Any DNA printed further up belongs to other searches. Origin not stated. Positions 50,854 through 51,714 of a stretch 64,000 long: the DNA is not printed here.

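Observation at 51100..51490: Leucyl-tRNA synthetase with an embedded, apparently intact NUDIX hydrolase domain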

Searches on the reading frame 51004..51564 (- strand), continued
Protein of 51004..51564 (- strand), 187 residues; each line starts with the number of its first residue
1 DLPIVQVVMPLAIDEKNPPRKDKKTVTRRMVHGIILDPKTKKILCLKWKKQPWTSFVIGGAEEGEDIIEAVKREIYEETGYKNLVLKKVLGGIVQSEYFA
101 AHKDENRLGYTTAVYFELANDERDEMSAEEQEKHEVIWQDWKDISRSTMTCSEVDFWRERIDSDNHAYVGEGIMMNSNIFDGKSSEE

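Call 40: search_protein_families(library=pfam, proteins=[P0127, P0257, P0132, P0123, P0267, P0237, P0168, P0129, P0247, P0137], max_evalue=0.0001)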
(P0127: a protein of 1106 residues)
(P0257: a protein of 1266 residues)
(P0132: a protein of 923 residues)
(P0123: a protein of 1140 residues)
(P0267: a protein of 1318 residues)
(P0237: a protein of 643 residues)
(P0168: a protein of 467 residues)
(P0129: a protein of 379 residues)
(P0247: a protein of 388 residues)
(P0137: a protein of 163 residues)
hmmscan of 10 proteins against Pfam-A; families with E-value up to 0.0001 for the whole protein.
P0127 (1106 aa): 6 families
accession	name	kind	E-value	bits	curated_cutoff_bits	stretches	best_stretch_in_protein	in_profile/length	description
PF13603.12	tRNA-synt_1_2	-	3.1e-59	200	25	1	397-544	19-163/185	Leucyl-tRNA synthetase, editing domain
PF00133.28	tRNA-synt_1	-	2e-48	165.7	22.7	2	723-925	227-414/414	tRNA synthetases class I (I, L, M and V)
PF09334.17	tRNA-synt_1g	-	9.8e-35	120.5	20.1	2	35-180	2-143/391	tRNA synthetases class I (M)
PF00293.34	NUDIX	-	2.5e-24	86.3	21.1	2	260-383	6-130/134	NUDIX domain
PF08264.19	Anticodon_1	-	1.3e-15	58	25.1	1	957-1069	3-146/148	Anticodon-binding domain of tRNA ligase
PF01406.26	tRNA-synt_1e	-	8.3e-05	22.5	27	0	867-921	237-288/301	tRNA synthetases class I (C) catalytic domain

P0257 (1266 aa): 5 families
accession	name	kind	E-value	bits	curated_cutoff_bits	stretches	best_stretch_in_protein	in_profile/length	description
PF00133.28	tRNA-synt_1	-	3.4e-49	168.2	22.7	2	879-1067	228-401/414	tRNA synthetases class I (I, L, M and V)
PF13603.12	tRNA-synt_1_2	-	3e-47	160.9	25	1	399-516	22-137/185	Leucyl-tRNA synthetase, editing domain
PF09334.17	tRNA-synt_1g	-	2.3e-26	92.9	20.1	1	36-172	2-135/391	tRNA synthetases class I (M)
PF00293.34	NUDIX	-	3.6e-22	79.2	21.1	2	260-363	3-108/134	NUDIX domain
PF08264.19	Anticodon_1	-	7.2e-15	55.6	25.1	1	1114-1227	8-143/148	Anticodon-binding domain of tRNA ligase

P0132 (923 aa): 6 families
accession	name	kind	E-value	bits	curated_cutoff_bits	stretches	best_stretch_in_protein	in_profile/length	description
PF00293.34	NUDIX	-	2.6e-45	154.1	21.1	3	291-409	7-132/134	NUDIX domain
PF13603.12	tRNA-synt_1_2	-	6e-44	150.2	25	1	571-701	17-146/185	Leucyl-tRNA synthetase, editing domain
PF00133.28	tRNA-synt_1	-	3.3e-29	102.3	22.7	1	17-235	1-227/414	tRNA synthetases class I (I, L, M and V)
PF09334.17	tRNA-synt_1g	-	1.7e-22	80.2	20.1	1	41-177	2-135/391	tRNA synthetases class I (M)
PF14815.12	NUDIX_4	-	1.3e-10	41.5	35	1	292-398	3-101/113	NUDIX domain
PF22327.2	Nudt16-like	-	5.8e-08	33.3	27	0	455-526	29-96/161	U8 snoRNA-decapping enzyme-like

P0123 (1140 aa): 4 families
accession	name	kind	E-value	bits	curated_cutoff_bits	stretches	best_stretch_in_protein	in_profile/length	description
PF00133.28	tRNA-synt_1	-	4.6e-48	164.4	22.7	1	17-1107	1-412/414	tRNA synthetases class I (I, L, M and V)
PF00293.34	NUDIX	-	7.3e-35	120.3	21.1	3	733-840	13-120/134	NUDIX domain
PF13603.12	tRNA-synt_1_2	-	8.2e-35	120.4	25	1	560-708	1-148/185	Leucyl-tRNA synthetase, editing domain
PF09334.17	tRNA-synt_1g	-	1.1e-27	97.3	20.1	1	45-186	7-144/391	tRNA synthetases class I (M)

P0267 (1318 aa): 8 families
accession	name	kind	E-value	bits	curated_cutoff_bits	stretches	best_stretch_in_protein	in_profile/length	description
PF00883.26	Peptidase_M17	-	1.1e-74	252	25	3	1111-1311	128-310/310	Cytosol aminopeptidase family, catalytic domain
PF13302.13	Acetyltransf_3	-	3.8e-21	76.7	25.4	1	919-1053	1-137/138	Acetyltransferase (GNAT) domain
PF00583.31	Acetyltransf_1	-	3.7e-20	72.8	20.7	1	312-404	20-116/116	Acetyltransferase (GNAT) family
PF13508.13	Acetyltransf_7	-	6.4e-18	65.3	27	1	324-406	2-84/84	Acetyltransferase (GNAT) domain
PF00293.34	NUDIX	-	1.2e-14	55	21.1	1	748-865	3-124/134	NUDIX domain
PF13673.13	Acetyltransf_10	-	4.2e-14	53.1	23.6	1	318-409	24-112/128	Acetyltransferase (GNAT) domain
PF13420.13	Acetyltransf_4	-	2.4e-10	41.1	24.3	1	273-408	1-138/155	Acetyltransferase (GNAT) domain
PF08445.16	FR47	-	1.5e-06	28.5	22.1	1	345-409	18-82/86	FR47-like protein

P0237 (643 aa): 4 families
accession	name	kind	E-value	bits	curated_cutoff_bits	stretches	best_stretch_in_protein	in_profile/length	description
PF00587.30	tRNA-synt_2b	-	9.7e-25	88.1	29.3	1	105-276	5-176/179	tRNA synthetase class II core domain (G, H, P, S and T)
PF09180.16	ProRS-C_1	-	6.7e-21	74.7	31.5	1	574-642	1-70/71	Prolyl-tRNA synthetase, C-terminal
PF03129.25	HGTP_anticodon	-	1.1e-17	64.4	21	1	295-379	1-84/94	Anticodon binding domain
PF00293.34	NUDIX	-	9.5e-07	29.3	21.1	1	398-515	1-118/134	NUDIX domain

P0168 (467 aa): 2 families
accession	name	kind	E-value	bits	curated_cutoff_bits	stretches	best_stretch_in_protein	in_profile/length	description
PF00293.34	NUDIX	-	1.3e-27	96.9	21.1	2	37-139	5-118/134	NUDIX domain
PF22327.2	Nudt16-like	-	1.7e-08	35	27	1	55-92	30-68/161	U8 snoRNA-decapping enzyme-like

P0129 (379 aa): 2 families
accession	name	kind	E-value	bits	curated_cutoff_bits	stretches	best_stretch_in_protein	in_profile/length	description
PF00293.34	NUDIX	-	4.8e-30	104.7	21.1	2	53-161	12-121/134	NUDIX domain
PF22327.2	Nudt16-like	-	1.4e-05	25.5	27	0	211-297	19-104/161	U8 snoRNA-decapping enzyme-like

P0247 (388 aa): 2 families
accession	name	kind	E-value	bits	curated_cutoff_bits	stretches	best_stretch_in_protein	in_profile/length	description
PF13603.12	tRNA-synt_1_2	-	1.4e-09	38.1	25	0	176-201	118-143/185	Leucyl-tRNA synthetase, editing domain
PF00293.34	NUDIX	-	8.5e-09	36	21.1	1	219-335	2-118/134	NUDIX domain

P0137 (163 aa): 1 family
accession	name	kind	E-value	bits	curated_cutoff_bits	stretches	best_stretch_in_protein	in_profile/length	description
PF00293.34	NUDIX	-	1.4e-10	41.8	21.1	1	47-144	20-118/134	NUDIX domain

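Call 43: find_homologous_proteins(query=P0237, max_evalue=1e-30)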
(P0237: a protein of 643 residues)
Query P0237 (643 aa): 8000 proteins with E <= 1e-30 among 8000 candidates; the best 120 are listed.
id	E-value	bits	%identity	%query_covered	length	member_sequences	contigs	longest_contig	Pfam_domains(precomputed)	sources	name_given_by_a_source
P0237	0.0e+0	1461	100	100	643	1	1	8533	PF03129.26,PF00587.31,PF00293.35,PF09180.17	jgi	jgi:prolyl-tRNA synthetase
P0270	0.0e+0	1104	74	100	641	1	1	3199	PF03129.26,PF00587.31,PF00293.35,PF09180.17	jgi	-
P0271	0.0e+0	1016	68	100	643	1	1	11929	PF03129.26,PF00587.31,PF00293.35,PF09180.17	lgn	-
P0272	2.1e-293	993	67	100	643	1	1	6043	PF03129.26,PF00587.31,PF00293.35,PF09180.17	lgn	-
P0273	8.6e-260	882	61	100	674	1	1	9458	PF03129.26,PF00587.31,PF00293.35,PF09180.17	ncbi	-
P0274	9.0e-253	858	80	58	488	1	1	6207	PF03129.26,PF00587.31,PF09180.17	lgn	-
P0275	8.8e-247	839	78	59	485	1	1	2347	PF03129.26,PF00587.31,PF09180.17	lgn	-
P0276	9.6e-246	835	78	58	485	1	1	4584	PF03129.26,PF00587.31,PF09180.17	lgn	-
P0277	4.1e-244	830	78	58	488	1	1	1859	PF03129.26,PF00587.31,PF09180.17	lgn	-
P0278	5.5e-241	819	72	64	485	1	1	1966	PF03129.26,PF00587.31,PF09180.17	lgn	-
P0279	9.9e-240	815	75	59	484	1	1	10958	PF03129.26,PF00587.31,PF09180.17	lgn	-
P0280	5.5e-238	810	71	63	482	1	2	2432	PF03129.26,PF00587.31,PF09180.17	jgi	-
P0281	4.3e-236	803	75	59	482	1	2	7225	PF03129.26,PF00587.31,PF09180.17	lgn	-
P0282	1.7e-232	791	77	59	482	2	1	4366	PF03129.26,PF00587.31,PF09180.17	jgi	jgi:prolyl-tRNA synthetase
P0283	1.6e-231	788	76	59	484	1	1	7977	PF03129.26,PF00587.31,PF09180.17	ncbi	-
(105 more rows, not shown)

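Call 59: search_solved_structures(query=A1, max_evalue=0.001, show_alignments=2)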
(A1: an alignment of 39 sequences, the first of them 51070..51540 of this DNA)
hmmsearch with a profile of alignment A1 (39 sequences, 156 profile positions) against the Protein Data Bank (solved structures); distinct sequences matched with E-value up to 0.001: 134 (the best 60 are shown).
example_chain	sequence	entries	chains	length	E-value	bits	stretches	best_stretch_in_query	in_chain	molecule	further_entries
8dp8_B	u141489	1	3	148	1.3e-09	41.1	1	27-152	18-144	AvrM14-A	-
8dp9_A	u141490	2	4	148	3.9e-09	39.5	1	28-152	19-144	AvrM14-B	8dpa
1v8i_A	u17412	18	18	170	7.3e-09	38.6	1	16-73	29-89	ADP-ribose pyrophosphatase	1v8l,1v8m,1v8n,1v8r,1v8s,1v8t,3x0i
2azw_A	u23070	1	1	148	1.2e-08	37.9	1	11-145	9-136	MutT/nudix family protein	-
6dt3_A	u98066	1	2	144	1.8e-08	37.4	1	18-139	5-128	Nucleoside triphosphatase NudI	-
3i7u_A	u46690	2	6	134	3e-08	36.6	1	31-151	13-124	AP4A hydrolase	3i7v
3exq_A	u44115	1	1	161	3.5e-08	36.4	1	24-73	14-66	NUDIX family hydrolase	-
3oga_A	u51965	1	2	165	4.4e-08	36.1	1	16-136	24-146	Nucleoside triphosphatase nudI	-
3gwy_A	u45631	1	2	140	4.8e-08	36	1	21-88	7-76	Putative CTP pyrophosphohydrolase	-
1f3y_A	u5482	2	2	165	5.5e-08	35.8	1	31-83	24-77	DIADENOSINE 5',5'''-P1,P4-TETRAPHOSPHATE HYDROLASE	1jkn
3id9_A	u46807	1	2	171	5.6e-08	35.7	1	19-74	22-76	MutT/NUDIX family protein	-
4zb3_A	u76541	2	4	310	5.8e-08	35.7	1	24-146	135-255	Nudix hydrolase 7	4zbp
1jrk_A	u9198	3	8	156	6.6e-08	35.5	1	31-73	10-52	Nudix homolog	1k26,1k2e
3smd_A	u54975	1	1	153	6.7e-08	35.5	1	16-80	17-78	MutT/NUDIX family protein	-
2b06_A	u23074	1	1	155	6.9e-08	35.4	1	24-74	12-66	MutT/nudix family protein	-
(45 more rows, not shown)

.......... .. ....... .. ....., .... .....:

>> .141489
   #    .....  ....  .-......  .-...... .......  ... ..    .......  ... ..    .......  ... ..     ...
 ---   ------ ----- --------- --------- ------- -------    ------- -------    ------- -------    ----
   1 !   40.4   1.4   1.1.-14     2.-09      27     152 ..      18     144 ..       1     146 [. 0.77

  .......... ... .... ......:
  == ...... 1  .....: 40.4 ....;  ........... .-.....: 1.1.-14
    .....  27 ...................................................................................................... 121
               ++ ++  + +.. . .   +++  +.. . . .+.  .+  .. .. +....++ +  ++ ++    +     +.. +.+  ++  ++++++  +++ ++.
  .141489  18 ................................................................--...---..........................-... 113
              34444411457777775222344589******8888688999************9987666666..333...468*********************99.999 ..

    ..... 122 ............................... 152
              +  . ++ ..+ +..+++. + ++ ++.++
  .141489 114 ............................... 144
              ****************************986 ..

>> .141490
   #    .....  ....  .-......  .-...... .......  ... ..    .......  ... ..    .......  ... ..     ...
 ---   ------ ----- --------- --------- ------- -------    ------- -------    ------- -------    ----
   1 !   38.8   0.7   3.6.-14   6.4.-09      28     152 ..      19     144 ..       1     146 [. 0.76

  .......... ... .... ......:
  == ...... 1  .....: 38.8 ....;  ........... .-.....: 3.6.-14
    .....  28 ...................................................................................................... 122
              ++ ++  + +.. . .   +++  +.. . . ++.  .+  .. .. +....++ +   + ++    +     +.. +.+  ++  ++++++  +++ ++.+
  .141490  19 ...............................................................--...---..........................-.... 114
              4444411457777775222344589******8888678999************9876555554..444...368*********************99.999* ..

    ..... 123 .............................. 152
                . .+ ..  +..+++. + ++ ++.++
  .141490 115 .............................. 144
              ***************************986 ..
